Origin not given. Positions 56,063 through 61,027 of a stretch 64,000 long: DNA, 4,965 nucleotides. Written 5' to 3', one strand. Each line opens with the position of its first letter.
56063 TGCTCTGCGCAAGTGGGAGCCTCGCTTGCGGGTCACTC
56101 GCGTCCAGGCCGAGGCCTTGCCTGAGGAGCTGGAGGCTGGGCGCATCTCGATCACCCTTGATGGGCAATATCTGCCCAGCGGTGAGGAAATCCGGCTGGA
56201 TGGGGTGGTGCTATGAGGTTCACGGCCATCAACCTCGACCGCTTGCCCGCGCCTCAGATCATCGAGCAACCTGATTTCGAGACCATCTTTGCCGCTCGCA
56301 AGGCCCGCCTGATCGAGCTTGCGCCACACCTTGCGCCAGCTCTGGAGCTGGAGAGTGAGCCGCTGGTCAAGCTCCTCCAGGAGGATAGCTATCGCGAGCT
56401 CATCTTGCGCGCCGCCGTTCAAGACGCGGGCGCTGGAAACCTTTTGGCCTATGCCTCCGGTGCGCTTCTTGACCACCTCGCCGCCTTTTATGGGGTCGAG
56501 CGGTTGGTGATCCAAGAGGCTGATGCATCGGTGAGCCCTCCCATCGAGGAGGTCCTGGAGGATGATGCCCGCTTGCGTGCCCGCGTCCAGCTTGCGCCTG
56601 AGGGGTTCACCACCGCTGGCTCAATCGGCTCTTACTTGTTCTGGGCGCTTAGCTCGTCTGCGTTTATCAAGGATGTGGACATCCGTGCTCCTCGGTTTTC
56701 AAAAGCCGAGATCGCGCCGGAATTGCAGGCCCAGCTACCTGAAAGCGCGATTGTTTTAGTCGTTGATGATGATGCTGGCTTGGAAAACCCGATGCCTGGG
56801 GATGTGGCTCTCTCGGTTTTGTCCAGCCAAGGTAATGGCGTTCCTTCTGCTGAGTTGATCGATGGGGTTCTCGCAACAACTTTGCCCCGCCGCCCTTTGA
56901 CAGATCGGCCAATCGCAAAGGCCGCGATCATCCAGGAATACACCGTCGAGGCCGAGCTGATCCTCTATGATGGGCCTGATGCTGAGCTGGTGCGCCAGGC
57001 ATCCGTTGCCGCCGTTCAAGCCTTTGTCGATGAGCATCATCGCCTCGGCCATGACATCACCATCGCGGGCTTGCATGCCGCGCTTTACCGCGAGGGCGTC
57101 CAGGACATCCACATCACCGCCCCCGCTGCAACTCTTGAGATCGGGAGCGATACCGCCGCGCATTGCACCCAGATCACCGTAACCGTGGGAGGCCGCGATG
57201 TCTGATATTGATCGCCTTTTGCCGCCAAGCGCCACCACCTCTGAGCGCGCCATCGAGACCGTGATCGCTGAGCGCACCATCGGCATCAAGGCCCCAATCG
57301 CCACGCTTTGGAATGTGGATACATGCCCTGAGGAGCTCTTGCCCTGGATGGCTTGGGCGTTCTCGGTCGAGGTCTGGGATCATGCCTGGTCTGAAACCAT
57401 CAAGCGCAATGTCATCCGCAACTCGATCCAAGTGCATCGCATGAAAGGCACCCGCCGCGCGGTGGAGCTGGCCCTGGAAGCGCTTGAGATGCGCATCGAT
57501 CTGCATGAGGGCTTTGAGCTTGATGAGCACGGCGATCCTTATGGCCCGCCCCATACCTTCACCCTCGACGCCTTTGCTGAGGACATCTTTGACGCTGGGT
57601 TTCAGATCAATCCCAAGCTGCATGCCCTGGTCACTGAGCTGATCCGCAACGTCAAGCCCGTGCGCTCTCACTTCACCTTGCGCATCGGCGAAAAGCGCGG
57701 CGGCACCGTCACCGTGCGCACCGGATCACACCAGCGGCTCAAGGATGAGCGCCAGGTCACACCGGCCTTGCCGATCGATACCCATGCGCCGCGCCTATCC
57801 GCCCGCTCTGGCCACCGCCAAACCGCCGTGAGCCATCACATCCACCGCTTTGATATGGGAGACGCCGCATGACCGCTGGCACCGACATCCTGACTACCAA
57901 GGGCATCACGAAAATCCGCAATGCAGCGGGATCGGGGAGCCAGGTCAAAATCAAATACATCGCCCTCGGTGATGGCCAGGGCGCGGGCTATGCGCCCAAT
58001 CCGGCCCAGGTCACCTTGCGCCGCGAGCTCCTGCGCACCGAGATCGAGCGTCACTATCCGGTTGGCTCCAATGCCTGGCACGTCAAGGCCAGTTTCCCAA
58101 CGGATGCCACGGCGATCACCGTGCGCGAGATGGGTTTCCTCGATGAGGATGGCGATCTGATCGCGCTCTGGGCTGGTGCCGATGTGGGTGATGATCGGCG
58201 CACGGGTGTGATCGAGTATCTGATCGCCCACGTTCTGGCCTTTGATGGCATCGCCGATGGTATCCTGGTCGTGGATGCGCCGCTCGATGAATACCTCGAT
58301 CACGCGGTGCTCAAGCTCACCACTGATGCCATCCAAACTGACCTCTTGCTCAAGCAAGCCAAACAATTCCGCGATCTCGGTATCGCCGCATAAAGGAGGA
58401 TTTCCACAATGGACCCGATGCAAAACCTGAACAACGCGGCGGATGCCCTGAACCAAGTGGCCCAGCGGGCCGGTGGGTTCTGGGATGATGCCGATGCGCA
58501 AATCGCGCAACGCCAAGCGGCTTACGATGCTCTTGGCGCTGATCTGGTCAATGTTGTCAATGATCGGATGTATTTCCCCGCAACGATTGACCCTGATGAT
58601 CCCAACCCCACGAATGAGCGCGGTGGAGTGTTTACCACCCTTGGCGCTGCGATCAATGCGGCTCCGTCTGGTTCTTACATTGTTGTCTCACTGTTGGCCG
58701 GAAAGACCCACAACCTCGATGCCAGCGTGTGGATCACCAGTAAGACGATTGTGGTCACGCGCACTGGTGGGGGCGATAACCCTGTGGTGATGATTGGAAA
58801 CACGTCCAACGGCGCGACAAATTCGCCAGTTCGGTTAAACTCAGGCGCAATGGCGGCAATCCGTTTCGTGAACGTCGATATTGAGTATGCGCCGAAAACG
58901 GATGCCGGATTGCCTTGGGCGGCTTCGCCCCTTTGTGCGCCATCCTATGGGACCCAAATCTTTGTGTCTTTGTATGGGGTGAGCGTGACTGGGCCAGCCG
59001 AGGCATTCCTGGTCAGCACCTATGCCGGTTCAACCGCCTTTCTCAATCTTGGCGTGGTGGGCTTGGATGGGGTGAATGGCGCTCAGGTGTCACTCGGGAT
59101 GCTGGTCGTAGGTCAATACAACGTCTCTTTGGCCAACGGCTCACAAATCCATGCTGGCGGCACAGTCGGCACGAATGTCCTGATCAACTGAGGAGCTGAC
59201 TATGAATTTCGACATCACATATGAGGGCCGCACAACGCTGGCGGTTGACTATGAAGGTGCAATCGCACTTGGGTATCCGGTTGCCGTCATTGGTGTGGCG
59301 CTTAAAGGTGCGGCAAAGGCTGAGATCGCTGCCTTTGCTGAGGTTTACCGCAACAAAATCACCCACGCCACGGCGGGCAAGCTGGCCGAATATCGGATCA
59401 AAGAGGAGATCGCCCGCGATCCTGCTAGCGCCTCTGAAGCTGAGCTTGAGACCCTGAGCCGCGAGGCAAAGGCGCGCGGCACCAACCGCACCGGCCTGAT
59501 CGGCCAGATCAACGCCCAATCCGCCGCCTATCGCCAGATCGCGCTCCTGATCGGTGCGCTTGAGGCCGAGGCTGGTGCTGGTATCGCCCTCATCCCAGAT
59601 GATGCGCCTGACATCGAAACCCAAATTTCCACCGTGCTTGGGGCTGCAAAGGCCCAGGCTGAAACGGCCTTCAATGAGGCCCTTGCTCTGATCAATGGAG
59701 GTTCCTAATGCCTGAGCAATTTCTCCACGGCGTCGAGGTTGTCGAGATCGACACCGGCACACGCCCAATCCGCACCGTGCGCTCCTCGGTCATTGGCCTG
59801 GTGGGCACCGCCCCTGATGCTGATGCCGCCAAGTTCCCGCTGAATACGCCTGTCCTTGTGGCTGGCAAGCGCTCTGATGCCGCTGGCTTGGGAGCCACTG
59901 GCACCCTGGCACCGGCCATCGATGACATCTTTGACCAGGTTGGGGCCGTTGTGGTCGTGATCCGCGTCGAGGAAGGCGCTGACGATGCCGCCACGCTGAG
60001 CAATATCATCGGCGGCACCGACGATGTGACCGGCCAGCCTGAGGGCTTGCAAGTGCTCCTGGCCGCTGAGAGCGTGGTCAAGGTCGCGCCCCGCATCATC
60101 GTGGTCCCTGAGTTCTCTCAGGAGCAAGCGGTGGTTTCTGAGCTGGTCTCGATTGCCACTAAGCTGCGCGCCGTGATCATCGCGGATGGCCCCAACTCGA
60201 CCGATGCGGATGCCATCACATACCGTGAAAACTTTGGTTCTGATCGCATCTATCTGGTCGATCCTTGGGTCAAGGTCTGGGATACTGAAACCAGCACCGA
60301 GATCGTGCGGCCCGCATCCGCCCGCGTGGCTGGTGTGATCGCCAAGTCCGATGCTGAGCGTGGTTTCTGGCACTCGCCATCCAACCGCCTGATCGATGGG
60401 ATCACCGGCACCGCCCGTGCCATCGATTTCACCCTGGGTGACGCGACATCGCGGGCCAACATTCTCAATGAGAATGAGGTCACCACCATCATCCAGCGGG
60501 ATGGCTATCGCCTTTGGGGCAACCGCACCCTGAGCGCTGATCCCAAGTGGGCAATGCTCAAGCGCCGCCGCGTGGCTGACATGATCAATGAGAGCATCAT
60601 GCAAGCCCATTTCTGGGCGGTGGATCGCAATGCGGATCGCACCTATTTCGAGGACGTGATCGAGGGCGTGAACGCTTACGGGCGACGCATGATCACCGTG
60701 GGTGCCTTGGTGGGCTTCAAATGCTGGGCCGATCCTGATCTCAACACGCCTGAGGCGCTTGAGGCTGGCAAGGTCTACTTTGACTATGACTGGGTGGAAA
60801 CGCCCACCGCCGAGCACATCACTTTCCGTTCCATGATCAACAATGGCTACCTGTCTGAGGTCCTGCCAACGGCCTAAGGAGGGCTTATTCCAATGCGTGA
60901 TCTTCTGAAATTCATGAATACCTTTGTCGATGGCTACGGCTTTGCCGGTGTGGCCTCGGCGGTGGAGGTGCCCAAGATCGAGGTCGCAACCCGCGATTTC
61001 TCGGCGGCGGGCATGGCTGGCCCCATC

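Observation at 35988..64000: Mosaic prophage: Mu-type transposition arm joined to a P2/PBSX-type packaging, head and contractile-tail arm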

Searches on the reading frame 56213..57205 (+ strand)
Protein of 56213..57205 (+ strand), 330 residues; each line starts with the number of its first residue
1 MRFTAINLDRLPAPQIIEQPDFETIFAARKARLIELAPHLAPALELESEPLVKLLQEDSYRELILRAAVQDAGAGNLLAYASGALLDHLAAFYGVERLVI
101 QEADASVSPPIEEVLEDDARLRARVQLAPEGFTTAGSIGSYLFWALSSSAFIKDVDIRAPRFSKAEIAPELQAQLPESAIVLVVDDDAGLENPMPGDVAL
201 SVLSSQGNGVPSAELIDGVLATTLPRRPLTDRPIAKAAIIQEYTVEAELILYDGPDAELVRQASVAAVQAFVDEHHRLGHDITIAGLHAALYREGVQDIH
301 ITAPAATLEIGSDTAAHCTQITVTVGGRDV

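Call 6: search_protein_families(library=pfam, proteins=[window:56213-57205:+], max_evalue=0.01)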
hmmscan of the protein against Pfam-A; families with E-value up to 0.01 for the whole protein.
window:56213-57205:+ (330 aa): 1 family
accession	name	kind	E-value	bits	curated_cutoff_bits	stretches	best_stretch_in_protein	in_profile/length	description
PF04865.19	Baseplate_J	-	2.7e-16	60.1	21.1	1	116-289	113-254/255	Baseplate J-like protein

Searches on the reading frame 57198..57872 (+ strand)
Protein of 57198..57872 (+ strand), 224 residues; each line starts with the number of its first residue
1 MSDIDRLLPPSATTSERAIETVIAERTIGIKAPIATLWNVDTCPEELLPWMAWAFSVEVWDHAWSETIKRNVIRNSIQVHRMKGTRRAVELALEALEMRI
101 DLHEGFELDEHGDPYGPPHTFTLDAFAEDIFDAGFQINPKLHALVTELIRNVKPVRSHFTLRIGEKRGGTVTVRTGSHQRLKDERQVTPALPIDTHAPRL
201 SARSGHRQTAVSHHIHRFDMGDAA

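Call 6: search_protein_families(library=pfam, proteins=[window:57198-57872:+], max_evalue=0.01)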
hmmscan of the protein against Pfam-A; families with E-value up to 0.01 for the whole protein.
window:57198-57872:+ (224 aa): 1 family
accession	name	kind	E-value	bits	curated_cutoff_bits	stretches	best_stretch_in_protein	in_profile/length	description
PF09684.15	Tail_P2_I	-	1.7e-37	128.8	20.6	1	8-156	1-139/139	Phage tail protein (Tail_P2_I)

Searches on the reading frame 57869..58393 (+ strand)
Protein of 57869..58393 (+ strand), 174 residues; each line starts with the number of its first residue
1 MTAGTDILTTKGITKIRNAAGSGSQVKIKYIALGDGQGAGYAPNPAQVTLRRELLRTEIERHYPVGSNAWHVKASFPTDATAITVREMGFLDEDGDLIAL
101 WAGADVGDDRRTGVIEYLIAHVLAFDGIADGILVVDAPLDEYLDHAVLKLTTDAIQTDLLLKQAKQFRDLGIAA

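Call 6: search_protein_families(library=pfam, proteins=[window:57869-58393:+], max_evalue=0.01)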
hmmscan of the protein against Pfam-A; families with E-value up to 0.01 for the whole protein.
window:57869-58393:+ (174 aa): 1 family
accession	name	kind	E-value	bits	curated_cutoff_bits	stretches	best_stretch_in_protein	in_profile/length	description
PF12571.13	Phage_tail_fib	-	4.8e-14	53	23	1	7-100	8-103/150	Phage tail-collar fibre protein, N-terminal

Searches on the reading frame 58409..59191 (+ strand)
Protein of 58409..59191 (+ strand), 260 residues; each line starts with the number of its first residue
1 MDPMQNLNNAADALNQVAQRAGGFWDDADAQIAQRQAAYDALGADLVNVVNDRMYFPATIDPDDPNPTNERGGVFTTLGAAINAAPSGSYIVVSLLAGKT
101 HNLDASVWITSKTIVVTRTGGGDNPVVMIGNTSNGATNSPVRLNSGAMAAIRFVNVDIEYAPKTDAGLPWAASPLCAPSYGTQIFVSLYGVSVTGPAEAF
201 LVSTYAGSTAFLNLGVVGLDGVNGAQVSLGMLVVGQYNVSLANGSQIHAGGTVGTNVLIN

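Call 6: search_protein_families(library=pfam, proteins=[window:58409-59191:+], max_evalue=0.01)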
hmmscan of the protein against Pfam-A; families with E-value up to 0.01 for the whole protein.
window:58409-59191:+ (260 aa): 0 families

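Call 58: search_protein_families(library=phrogs, proteins=[window:58409-59191:+], max_evalue=0.01)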
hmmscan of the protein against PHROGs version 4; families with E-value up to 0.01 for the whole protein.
window:58409-59191:+ (260 aa): 0 families

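Call 79: search_protein_families(library=pfam, proteins=[window:58409-59191:+], max_evalue=0.01)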
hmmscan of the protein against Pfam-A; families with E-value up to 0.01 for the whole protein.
window:58409-59191:+ (260 aa): 0 families
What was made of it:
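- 57869..59708 (+): Tail fibre N-terminal gene plus two ORFs of 260 and 168 aa (fibre distal part or chaperone?). The two other ORFs match no family (calls 58, 79).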

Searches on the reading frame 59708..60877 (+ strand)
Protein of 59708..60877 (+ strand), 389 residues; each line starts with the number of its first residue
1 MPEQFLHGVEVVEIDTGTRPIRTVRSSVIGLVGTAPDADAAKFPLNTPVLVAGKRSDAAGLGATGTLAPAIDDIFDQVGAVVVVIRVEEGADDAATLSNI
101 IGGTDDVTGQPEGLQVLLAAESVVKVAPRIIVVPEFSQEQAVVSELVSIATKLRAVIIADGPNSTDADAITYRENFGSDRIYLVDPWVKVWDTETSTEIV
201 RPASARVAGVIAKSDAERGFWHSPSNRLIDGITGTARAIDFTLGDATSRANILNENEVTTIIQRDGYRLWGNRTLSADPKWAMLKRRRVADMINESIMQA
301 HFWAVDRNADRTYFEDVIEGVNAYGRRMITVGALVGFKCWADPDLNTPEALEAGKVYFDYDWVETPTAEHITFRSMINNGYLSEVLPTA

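Call 6: search_protein_families(library=pfam, proteins=[window:59708-60877:+], max_evalue=0.01)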
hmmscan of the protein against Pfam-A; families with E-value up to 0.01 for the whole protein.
window:59708-60877:+ (389 aa): 3 families
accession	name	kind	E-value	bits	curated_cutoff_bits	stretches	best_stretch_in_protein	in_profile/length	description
PF04984.19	Phage_sheath_1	-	2.2e-26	93.1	31.4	1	111-275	3-168/168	Phage tail sheath protein subtilisin-like domain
PF17482.7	Phage_sheath_1C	-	1.6e-15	57.5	26.9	1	277-375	2-101/104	Phage tail sheath C-terminal domain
PF22671.1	Gp18_domIII_N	-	1.4e-07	32.1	27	1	28-87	3-58/58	Tail sheath protein Gp18 domain III N-terminal region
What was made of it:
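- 59708..61399 (+): Tail sheath (FI) and tail tube (FII). Pfam (call 6).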
